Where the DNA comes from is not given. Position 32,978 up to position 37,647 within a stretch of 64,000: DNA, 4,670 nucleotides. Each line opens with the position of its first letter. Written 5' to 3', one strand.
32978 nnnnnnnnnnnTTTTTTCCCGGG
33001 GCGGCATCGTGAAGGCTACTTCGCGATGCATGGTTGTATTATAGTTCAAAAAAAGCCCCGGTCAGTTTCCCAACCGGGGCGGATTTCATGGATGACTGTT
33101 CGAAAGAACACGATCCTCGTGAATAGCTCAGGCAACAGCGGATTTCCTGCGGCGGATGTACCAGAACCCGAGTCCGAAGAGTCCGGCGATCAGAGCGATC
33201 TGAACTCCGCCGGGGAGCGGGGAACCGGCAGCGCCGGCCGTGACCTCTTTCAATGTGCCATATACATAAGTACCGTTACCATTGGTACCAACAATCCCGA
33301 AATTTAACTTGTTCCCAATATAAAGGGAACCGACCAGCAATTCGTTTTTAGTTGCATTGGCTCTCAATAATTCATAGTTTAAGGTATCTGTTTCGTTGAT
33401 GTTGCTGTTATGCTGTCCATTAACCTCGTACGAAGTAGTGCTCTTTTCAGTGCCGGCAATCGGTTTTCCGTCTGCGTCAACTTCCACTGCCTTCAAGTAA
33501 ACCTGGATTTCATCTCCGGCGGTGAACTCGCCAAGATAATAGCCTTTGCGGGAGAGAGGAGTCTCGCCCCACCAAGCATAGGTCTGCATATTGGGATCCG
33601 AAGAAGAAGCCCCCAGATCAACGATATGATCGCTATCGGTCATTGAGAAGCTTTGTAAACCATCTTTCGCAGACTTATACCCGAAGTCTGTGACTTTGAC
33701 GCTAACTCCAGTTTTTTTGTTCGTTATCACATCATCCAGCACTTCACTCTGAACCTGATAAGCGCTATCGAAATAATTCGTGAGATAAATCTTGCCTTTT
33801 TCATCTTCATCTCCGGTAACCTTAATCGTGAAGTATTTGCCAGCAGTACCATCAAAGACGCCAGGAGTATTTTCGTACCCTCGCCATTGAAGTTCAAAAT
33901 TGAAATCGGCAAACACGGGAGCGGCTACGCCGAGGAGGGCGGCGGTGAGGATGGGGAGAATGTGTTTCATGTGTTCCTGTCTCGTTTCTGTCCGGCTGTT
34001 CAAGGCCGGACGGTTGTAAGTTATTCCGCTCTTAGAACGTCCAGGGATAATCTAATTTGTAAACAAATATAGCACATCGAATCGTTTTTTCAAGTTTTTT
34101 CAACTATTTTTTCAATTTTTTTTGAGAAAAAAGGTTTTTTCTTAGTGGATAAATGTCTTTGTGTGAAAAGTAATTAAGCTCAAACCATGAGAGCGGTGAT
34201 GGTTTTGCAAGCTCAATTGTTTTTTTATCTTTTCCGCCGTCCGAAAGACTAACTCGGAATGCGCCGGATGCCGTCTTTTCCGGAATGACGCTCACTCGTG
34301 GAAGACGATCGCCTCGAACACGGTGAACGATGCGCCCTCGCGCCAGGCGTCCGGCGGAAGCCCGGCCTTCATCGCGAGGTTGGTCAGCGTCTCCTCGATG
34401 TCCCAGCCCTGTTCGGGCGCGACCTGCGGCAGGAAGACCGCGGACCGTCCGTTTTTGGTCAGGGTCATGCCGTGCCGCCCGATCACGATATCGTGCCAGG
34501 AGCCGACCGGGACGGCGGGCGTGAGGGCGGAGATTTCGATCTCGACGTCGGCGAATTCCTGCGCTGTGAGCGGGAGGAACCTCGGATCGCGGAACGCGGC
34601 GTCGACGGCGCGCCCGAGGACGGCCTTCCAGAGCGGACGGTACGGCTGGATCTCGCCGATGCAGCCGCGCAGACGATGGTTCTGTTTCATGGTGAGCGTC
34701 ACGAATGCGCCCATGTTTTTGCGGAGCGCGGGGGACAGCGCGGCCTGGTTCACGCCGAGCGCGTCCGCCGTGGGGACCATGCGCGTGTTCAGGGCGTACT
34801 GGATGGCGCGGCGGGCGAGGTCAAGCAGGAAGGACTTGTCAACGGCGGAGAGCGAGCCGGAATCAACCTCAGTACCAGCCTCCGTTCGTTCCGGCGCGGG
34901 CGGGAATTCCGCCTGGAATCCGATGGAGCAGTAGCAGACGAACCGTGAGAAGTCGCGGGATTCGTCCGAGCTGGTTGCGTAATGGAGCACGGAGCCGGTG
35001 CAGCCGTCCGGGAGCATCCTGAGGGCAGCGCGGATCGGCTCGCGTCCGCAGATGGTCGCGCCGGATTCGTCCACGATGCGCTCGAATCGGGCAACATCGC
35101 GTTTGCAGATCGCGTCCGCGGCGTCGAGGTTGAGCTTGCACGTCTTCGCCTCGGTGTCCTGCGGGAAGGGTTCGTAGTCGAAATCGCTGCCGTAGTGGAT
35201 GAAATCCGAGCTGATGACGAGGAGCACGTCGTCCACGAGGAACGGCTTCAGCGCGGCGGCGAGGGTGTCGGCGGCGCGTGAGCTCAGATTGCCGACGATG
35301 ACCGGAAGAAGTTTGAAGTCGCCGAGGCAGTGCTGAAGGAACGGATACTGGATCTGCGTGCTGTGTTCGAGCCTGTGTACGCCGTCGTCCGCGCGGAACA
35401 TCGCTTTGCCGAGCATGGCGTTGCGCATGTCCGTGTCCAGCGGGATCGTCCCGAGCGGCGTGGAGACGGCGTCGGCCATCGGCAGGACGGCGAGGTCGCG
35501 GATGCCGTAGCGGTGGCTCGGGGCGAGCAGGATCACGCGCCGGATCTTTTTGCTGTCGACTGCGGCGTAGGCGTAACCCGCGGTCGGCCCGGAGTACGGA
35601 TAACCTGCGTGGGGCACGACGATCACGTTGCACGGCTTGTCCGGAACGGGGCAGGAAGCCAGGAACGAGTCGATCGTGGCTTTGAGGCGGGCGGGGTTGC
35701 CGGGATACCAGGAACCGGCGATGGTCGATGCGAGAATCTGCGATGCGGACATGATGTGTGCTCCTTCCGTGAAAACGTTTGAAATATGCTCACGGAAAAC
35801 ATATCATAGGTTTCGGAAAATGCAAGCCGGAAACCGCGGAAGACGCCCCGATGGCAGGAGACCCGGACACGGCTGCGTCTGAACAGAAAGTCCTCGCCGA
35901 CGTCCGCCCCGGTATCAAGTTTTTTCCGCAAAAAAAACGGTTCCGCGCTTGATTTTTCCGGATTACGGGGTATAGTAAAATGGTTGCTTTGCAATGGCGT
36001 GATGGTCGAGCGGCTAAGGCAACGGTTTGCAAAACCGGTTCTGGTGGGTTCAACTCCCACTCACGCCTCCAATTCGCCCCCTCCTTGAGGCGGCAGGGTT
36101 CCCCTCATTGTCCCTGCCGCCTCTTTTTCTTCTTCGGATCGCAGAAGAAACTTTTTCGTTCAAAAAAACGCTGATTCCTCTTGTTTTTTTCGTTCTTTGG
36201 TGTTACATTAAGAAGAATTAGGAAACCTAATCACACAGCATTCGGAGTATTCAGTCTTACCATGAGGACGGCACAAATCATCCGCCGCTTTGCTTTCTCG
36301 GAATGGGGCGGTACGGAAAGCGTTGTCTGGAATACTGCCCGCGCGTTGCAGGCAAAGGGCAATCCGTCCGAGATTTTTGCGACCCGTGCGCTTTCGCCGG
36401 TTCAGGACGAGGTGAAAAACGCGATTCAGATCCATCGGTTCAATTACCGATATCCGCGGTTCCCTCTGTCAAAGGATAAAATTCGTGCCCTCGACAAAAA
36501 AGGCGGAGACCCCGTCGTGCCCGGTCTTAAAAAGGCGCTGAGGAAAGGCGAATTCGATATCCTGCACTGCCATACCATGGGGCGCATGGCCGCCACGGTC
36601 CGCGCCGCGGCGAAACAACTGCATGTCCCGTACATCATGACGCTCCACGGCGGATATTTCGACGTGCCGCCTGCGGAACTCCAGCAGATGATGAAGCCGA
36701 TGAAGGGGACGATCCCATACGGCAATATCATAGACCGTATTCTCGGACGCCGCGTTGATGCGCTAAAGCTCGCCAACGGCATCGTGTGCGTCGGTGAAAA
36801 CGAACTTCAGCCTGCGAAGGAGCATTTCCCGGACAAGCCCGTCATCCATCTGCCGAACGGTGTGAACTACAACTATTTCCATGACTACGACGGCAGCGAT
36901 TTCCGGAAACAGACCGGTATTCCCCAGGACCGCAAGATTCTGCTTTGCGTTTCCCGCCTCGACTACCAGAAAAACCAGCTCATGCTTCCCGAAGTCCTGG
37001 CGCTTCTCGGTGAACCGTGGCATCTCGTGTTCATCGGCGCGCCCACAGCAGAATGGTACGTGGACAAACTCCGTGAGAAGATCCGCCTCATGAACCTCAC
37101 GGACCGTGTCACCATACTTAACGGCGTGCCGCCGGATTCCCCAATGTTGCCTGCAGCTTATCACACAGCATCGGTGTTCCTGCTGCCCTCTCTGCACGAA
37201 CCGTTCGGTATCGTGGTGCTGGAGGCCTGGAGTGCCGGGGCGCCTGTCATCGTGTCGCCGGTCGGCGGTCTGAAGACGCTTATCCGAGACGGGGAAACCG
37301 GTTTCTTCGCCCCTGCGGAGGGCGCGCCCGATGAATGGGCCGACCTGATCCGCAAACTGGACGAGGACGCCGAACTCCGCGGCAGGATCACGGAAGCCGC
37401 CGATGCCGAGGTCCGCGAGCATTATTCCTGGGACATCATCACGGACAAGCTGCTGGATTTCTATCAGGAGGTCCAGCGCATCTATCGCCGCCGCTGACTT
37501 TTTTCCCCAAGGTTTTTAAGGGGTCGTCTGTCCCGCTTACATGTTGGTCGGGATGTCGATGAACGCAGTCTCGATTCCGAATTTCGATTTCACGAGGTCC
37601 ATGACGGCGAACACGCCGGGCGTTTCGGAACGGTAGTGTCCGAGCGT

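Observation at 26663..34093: Tandemly duplicated module: secreted protein ending in (Q/S)PLP + hydrophobic helix + Arg/Lys cluster, each followed by a ~775-aa N-anchored TPR paralog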

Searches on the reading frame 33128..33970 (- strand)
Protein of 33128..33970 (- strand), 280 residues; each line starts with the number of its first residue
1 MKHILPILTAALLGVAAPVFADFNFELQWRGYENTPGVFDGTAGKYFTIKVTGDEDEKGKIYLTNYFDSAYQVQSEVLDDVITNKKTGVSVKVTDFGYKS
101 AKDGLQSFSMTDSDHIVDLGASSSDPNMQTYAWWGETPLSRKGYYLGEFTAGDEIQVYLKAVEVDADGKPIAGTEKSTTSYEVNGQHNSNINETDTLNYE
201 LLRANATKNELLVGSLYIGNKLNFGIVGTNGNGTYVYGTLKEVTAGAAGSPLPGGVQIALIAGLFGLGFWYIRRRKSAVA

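Call 3: search_protein_families(library=ncbifam, proteins=[window:33128-33970:-], max_evalue=10)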
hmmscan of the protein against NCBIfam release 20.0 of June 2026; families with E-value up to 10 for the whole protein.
window:33128-33970:- (280 aa): 0 families

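Call 4: search_protein_families(library=pfam, proteins=[window:33128-33970:-], max_evalue=10)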
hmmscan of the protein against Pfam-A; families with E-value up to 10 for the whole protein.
window:33128-33970:- (280 aa): 0 families

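Call 14: find_homologous_proteins(query=window:33128-33970:-, max_evalue=1)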
Query window:33128-33970:- (280 aa): 168 proteins with E <= 1 among 1913 candidates; the best 120 are listed.
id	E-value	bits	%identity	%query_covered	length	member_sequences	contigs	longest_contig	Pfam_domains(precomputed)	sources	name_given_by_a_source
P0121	1.0e-173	594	96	100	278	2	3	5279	-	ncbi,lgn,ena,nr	ncbi:MAG: hypothetical protein IKL85_00375 [Lentisphaeria bacterium]|nr:hypothetical protein [Lentis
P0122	8.9e-129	447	74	100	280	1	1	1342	-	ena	-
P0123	6.6e-122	424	72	99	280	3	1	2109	-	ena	-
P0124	1.5e-111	390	68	100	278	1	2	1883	-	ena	-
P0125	1.3e-99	351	62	100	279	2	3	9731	-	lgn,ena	-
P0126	1.9e-71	259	52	100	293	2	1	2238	-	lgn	-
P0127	3.0e-70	255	51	100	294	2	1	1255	-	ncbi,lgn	-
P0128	3.8e-69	251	49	100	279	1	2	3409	-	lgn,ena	-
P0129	3.8e-65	238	48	94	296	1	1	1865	-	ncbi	-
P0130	3.3e-64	235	50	100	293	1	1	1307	-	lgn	-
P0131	1.7e-51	193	42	99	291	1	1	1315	-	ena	-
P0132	2.8e-44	170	42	100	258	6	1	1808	-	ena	-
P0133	6.1e-38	149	41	100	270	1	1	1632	-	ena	-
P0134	5.3e-37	146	38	100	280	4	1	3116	-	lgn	-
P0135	4.7e-36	143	40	100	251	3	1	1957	-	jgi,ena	-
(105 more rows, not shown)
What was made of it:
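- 33128..33970 (-): cargoA, 280 aa. Signal peptide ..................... (33908-33970). Replaceable ectodomain cassette (about 33232-33935). Short Gly-rich linker. Constant tail GSPLPGG-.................-RRRK-SAVA (33128-33226). The family has more than 160 clusters, all from Lentisphaeria metagenomes (call 14).
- On PEP-CTERM sorting domain (TIGR02595): PGAP names the NCBI copies 'hypothetical protein' (call 14).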

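Call 28: search_protein_families(library=padloc, proteins=[window:33128-33970:-], max_evalue=1)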
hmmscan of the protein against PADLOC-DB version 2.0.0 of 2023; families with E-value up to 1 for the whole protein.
window:33128-33970:- (280 aa): 0 families

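Call 29: search_protein_families(library=phrogs, proteins=[window:33128-33970:-], max_evalue=0.1)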
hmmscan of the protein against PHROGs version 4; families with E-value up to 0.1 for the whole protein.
window:33128-33970:- (280 aa): 0 families

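Call 38: predict_structure(alignment_id=A2)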
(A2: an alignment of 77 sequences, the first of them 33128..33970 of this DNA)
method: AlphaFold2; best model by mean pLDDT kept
length: 280 residues; sequences in the alignment: 77
mean_pLDDT: 88.6   pTM: 0.80
mean pLDDT of the five models: 88.6, 88.5, 87.2, 85.4, 85.3
residues with pLDDT >= 90: 198; 70-90: 42; 50-70: 33; < 50: 7
segments of 3 or more residues with pLDDT < 50: 248-251
pLDDT, mean of each block of 10 residues (from residue 1): 62 63 95 83 93 95 97 94 95 98 97 97 92 92 98 98 97 97 89 96 97 96 97 95 71 56 78 62
secondary structure, 60 per line:
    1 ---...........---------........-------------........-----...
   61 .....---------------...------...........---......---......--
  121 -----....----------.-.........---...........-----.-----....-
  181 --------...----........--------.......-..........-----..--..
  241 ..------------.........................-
elements in order: H4-14 E24-31 E45-52 E58-65 E81-83 E90-100 E104-109 E116-118 E142-150 E154-164 E176-179 E189-191 H196-203 E212-218 E220-229 E239-242 H255-279
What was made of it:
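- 33128..33970 (-): The AF2 model is a β-sandwich plus a C-terminal helix at residues 255-279, pLDDT 88.6 (call 38).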

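Call 39: find_related_loci(query=A2, collection=metagenome_contigs, flank=10000)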
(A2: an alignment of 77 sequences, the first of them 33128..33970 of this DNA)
Query A2 (280 aa) in metagenome_contigs; peptide patterns used: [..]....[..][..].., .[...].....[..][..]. (x = any residue, [..] = any of these).
107 stretches matched a pattern; 32 encode a relative of the query (tblastn E <= 1e-3); 32 distinct loci.
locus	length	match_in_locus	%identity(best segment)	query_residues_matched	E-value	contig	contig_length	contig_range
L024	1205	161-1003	61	1-280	1e-111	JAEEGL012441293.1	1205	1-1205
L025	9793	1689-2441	39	1-280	1e-46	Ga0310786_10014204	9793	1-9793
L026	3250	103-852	35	1-280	2e-35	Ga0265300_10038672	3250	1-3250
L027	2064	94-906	39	1-280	7e-34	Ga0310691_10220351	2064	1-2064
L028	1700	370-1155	33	1-280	6e-30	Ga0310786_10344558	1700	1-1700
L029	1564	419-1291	31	1-280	1e-24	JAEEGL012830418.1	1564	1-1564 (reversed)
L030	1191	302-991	32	47-280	3e-24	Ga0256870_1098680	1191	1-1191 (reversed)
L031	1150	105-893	34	1-277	6e-23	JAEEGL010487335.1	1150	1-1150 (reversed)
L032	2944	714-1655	30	1-280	6e-22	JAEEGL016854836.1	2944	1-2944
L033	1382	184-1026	30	1-280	1e-21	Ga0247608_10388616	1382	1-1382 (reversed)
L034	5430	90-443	39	141-280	1e-20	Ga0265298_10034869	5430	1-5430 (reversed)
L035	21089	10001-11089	27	1-280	3e-20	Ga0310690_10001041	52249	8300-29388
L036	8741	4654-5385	32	37-280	3e-19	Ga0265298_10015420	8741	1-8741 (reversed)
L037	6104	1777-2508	31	37-280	4e-19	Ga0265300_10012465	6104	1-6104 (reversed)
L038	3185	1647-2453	29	1-280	7e-19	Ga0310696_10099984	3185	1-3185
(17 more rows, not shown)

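Call 44: fold_search(model_id=the predicted structure, library=pdb)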
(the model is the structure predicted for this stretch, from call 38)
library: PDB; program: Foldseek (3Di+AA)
matches with E <= 10: 901; with E <= 0.001: 0
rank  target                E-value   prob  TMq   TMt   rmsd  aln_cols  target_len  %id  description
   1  7wwo_A                7.1e-03  0.47  0.17  0.24  14.2       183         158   10  Dimer form of hypothetical protein TTHA1873 from Thermus thermophilus (released 2022-03-09)
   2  3uiz_B                9.3e-03  0.21  0.13  0.20  16.2       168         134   11  Crystal structure of SefD_dscA in D2O (released 2012-05-02)
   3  9ub7_E                1.7e-02  0.35  0.17  0.11  23.5       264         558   12  Structure of glycosylphosphatidylinositol transamidase,state 1 (released 2026-04-08)
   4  7rwb_M                1.9e-02  0.08  0.13  0.10  25.0       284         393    6  AP2 bound to the APA domain of SGIP in the presence of heparin (released 2022-03-30)
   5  6ori                  2.9e-02  0.13  0.14  0.12  16.4       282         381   11  Enterococcal surface protein, partial N-terminal region (released 2020-05-13)
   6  5cyl_C                3.2e-02  0.12  0.13  0.11  19.6       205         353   14  Crystal structure of the CupB6 tip adhesin from Pseudomonas aeruginosa (released 2016-10-05)
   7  3fnk_C                3.5e-02  0.15  0.15  0.21  15.3       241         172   10  Crystal structure of the second type II cohesin module from the cellulosomal adaptor ScaA scaffoldin of Acetivibrio ce (released 2009-06-23)
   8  7rw8_M                3.5e-02  0.08  0.14  0.11  23.0       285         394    8  AP2 bound to heparin in the closed conformation (released 2022-03-30)
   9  4u3s_A                3.9e-02  0.21  0.18  0.24  12.1       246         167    9  Crystal structure of Coh3ScaB-XDoc_M1ScaA complex: A N-terminal interface mutant of type II Cohesin-X-Dockerin complex (released 2015-07-29)
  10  4fl4_B                3.9e-02  0.18  0.16  0.23  15.1       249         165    7  Scaffoldin conformation and dynamics revealed by a ternary complex from the Clostridium thermocellum cellulosome (released 2012-06-27)
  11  5a1x_Q                3.9e-02  0.08  0.11  0.12  24.6       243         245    8  The structure of the COPI coat linkage III (released 2015-07-08)
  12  5nzu_MODEL_1_D        4.4e-02  0.09  0.14  0.10  22.1       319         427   10  The structure of the COPI coat linkage II (released 2017-06-28)
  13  5a1w_H                4.4e-02  0.08  0.11  0.08  27.5       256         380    8  The structure of the COPI coat linkage II (released 2015-07-08)
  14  3uiz_D                4.9e-02  0.09  0.11  0.17  17.3       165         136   12  Crystal structure of SefD_dscA in D2O (released 2012-05-02)
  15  7akk_A                4.9e-02  0.09  0.14  0.06  24.6       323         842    8  Structure of a complement factor-receptor complex (released 2022-04-13)
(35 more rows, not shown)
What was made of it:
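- The weak top PDB matches include chaperone-usher pilins and cohesins (call 44). All structural matches are insignificant (TM-score below 0.25, E > 0.001) (call 44).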

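Call 48: fold_search(model_id=the predicted structure, library=viral)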
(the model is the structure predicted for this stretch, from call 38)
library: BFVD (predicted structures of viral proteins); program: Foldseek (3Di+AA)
matches with E <= 10: 455; with E <= 0.001: 0
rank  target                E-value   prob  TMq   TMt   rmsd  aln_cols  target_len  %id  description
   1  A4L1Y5                3.7e-02  0.07  0.12  0.07  22.1       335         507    6  Uncharacterized protein [Gryllus bimaculatus nudivirus]
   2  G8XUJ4                4.3e-02  0.15  0.15  0.14  19.0       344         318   10  Membrane protein A25B [Aotine betaherpesvirus 1]
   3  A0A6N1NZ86            6.6e-02  0.05  0.11  0.07  24.1       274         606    9  Ig family protein [Tupanvirus deep ocean]
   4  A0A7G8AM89            7.3e-02  0.14  0.12  0.09  22.0       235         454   11  (no name in the UniProt tables at hand)
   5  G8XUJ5                7.3e-02  0.08  0.13  0.12  19.2       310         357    9  Membrane protein A25C [Aotine betaherpesvirus 1]
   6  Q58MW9                7.7e-02  0.14  0.16  0.06  14.7       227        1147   13  Uncharacterized protein [Prochlorococcus phage P-SSM2]
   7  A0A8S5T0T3            1.4e-01  0.06  0.10  0.15  18.5       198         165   10  Uncharacterized protein [Siphoviridae sp. ctKFk2]
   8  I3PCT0                1.4e-01  0.04  0.11  0.08  21.8       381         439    8  Non-structural silencing protein [Bean necrotic mosaic virus]
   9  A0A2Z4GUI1            1.6e-01  0.10  0.13  0.18  19.2       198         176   11  (no name in the UniProt tables at hand)
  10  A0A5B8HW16            1.7e-01  0.07  0.11  0.14  22.2       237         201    8  Uncharacterized protein [Mimiviridae sp. ChoanoV1]
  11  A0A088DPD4            1.9e-01  0.02  0.10  0.07  26.8       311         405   11  Putative tail fiber (Fragment) [Campylobacter phage PM1]
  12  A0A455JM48            2.1e-01  0.07  0.13  0.08  21.6       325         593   10  Envelope glycoprotein E [Cervid alphaherpesvirus 3]
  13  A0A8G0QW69            2.1e-01  0.04  0.11  0.06  22.1       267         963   12  (no name in the UniProt tables at hand)
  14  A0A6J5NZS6            2.1e-01  0.04  0.10  0.04  24.8       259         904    9  Tail fiber protein [uncultured Caudovirales phage]
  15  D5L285                2.3e-01  0.08  0.11  0.09  31.8       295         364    9  Uncharacterized protein [uncultured virus]
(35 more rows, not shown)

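Call 49: search_protein_families(library=pfam, alignment_id=A2, max_evalue=0.1)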
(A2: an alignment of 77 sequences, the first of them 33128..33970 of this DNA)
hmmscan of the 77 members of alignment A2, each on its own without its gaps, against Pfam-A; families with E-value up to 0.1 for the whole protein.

A. member 1, window:33128-33970:- (280 aa): 0 families

B. families by the number of members that match (of 77 scanned): 13 families
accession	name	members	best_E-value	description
PF12989.12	DUF3873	1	0.0068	Domain of unknown function, B. Theta Gene description (DUF3873)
PF03330.24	DPBB_1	1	0.007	Lytic transglycolase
PF18062.7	RE_AspBHI_N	1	0.012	Restriction endonuclease AspBHI N-terminal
PF01298.24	TbpB_B_D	1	0.019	C-lobe and N-lobe beta barrels of Tf-binding protein B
PF17224.9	DUF5300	1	0.021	Domain of unknown function (DUF5300)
PF11631.14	DUF3255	1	0.029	Protein of unknown function (DUF3255)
PF11845.13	Tll0287-like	1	0.029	Tll0287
PF24893.1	DUF7743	1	0.049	Domain of unknown function (DUF7743)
PF08735.15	DUF1786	1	0.051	Putative pyruvate format-lyase activating enzyme (DUF1786)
PF23584.1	DUF7136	1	0.054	Domain of unknown function (DUF7136)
PF07468.17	Agglutinin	1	0.078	Agglutinin domain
PF21015.2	Ybfg_C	1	0.091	Ybfg C-terminal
PF24612.2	Ig_TgrO1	1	0.099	TgrO1-like, immunoglobulin-like domain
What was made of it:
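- Tried and rejected: No Pfam hit in any of 77 members, so I rejected it (call 49).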

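Call 50: search_solved_structures(query=A2, max_evalue=1)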
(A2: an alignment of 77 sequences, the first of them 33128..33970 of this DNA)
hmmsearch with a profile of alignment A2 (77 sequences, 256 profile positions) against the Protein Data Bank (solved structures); distinct sequences matched with E-value up to 1: 0.
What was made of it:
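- Tried and rejected: A profile search against PDB sequences gave nothing (call 50).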

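Call 74: search_protein_families(library=ncbifam, alignment_id=A2, max_evalue=10)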
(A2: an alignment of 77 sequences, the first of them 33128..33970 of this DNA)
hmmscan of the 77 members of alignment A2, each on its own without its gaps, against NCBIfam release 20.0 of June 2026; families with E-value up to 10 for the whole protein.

A. member 1, window:33128-33970:- (280 aa): 0 families

B. families by the number of members that match (of 77 scanned): 31 families (the first 25 are shown)
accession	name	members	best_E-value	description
TIGR04099.1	biosn_Pnap_2097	4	0.038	Pnap_2097 family protein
TIGR04098.1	LnmK_bifunc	4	0.042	LnmK family bifunctional acyltransferase/decarboxylase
TIGR01167.1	LPXTG_anchor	4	1.1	LPXTG cell wall anchor domain-containing protein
NF052318.1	T9SS_sortase_N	2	0.022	type IX secretion system sortase PorU, long form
NF058648.1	ECF_sub_HI1622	2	0.12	NikL family nickel/cobalt ECF transporter subunit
NF001133.1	PRK00142.1-1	1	0.0013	oxygen-dependent tRNA uridine(34) hydroxylase TrhO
NF040942.2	hypo_ExtJ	1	0.0014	selenite/tellurite reduction operon protein ExtJ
NF006961.0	PRK09438.1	1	0.019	dihydroneopterin triphosphate diphosphatase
NF038125.1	PEP_CTERM_THxN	1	0.022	THxN family PEP-CTERM protein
TIGR02423.1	protocat_alph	1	0.026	protocatechuate 3,4-dioxygenase subunit alpha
NF008518.1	PRK11443.1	1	0.032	lipoprotein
TIGR01643.1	YD_repeat_2x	1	0.044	YD repeat-containing protein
NF002179.0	PRK01022.2-2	1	0.058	hypothetical protein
NF009262.0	PRK12619.1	1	0.099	flagellar basal body rod protein FlgB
NF045762.1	PhenlGlyoxDHPadE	1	0.11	NADH-dependent phenylglyoxylate dehydrogenase subunit gamma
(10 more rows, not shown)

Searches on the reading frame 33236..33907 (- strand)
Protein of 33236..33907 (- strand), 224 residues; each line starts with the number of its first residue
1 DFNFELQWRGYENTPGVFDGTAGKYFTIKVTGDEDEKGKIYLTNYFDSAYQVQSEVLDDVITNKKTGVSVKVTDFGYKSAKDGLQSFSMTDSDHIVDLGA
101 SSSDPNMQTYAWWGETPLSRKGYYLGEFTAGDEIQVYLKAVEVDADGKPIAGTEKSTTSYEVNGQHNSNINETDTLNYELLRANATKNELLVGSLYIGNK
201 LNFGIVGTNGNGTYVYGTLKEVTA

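Call 81: search_protein_representatives(protein=window:33236-33907:-)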
Query: 224 residues. Proteins with E-value up to 0.001 (for the whole library): 6; up to 1e-10: 3; up to 1e-30: 3. The best 6 are listed.
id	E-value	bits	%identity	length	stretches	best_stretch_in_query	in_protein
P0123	1.7e-91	322.0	71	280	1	1-223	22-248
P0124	4.0e-73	262.0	62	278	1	1-224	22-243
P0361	2.6e-42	161.2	52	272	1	2-223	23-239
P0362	1.8e-08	50.6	36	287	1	2-208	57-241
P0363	1.8e-06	44.0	36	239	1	11-144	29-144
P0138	5.9e-06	42.4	33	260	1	2-166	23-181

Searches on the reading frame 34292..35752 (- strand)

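Call 18: search_protein_families(library=pfam, proteins=[window:34292-35752:-], max_evalue=0.01)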
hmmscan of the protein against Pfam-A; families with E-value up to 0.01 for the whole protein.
window:34292-35752:- (486 aa): 2 families
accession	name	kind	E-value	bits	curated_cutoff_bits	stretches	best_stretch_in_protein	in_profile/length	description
PF01875.22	Memo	-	9.3e-55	186.1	27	1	10-276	3-267/269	Memo-like protein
PF01871.22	AMMECR1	-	7e-49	166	25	1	311-484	2-168/168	AMMECR1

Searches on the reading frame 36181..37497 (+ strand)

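Call 18: search_protein_families(library=pfam, proteins=[window:36181-37497:+], max_evalue=0.01)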
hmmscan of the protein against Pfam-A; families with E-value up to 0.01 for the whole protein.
window:36181-37497:+ (438 aa): 7 families
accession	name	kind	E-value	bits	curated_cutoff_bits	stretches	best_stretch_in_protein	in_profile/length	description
PF00534.26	Glycos_transf_1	-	2e-34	119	26.4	1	240-407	4-169/172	Glycosyl transferases group 1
PF13692.12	Glyco_trans_1_4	-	2.5e-28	99.6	27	1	251-394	1-140/142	Glycosyl transferases group 1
PF13439.12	Glyco_transf_4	-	2.4e-19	70.4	28.5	1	42-229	1-167/170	Glycosyltransferase Family 4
PF20706.3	GT4-conflict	-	6.5e-15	55.4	26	1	248-423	194-384/385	Family 4 Glycosyltransferase in conflict systems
PF13579.12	Glyco_trans_4_4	-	3.6e-14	53.9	29.7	1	43-172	1-110/158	Glycosyl transferase 4-like domain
PF13524.12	Glyco_trans_1_2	-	3.1e-08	34.1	25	1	322-425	39-143/144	Glycosyl transferase-like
PF13477.12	Glyco_trans_4_2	-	3.1e-06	27.9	23.4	1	53-171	17-121/139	Glycosyl transferase 4-like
